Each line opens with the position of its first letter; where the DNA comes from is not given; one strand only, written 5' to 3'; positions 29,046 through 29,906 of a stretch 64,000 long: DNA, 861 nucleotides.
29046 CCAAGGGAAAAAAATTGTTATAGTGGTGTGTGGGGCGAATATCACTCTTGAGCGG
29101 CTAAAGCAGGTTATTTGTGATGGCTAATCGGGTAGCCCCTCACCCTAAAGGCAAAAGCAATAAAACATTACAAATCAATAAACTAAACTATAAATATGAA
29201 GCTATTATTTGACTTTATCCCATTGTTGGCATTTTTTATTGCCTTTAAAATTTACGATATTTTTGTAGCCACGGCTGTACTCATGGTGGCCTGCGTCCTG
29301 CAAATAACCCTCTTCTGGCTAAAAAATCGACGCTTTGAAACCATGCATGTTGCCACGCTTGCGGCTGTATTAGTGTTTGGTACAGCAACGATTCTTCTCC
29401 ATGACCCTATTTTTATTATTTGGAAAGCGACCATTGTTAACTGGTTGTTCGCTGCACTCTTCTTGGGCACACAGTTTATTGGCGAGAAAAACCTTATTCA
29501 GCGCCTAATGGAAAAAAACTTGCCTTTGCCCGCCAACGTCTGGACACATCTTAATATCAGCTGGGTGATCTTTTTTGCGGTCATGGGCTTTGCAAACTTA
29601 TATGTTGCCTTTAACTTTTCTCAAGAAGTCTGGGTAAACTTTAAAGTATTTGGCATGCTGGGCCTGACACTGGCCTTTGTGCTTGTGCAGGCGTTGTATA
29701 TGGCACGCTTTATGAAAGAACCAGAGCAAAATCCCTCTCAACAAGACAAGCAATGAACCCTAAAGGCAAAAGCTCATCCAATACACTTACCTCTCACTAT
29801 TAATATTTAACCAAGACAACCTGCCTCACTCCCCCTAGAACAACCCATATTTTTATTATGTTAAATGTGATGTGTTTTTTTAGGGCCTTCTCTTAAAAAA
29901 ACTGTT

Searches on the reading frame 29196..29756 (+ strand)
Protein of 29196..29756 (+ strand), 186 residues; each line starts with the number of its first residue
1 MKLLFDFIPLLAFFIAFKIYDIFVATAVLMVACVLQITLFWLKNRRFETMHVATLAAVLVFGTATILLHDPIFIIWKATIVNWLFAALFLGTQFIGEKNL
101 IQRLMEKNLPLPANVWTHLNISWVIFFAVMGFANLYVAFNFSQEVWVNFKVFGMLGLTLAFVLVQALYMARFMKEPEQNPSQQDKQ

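Call 86: search_protein_families(library=pfam, proteins=[window:29196-29756:+], max_evalue=0.001)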
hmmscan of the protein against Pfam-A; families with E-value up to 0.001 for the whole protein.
window:29196-29756:+ (186 aa): 1 family
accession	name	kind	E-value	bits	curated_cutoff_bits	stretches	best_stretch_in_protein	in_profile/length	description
PF04279.20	IspA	-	2.2e-64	217.3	28.7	1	1-175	1-175/176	Intracellular septation protein A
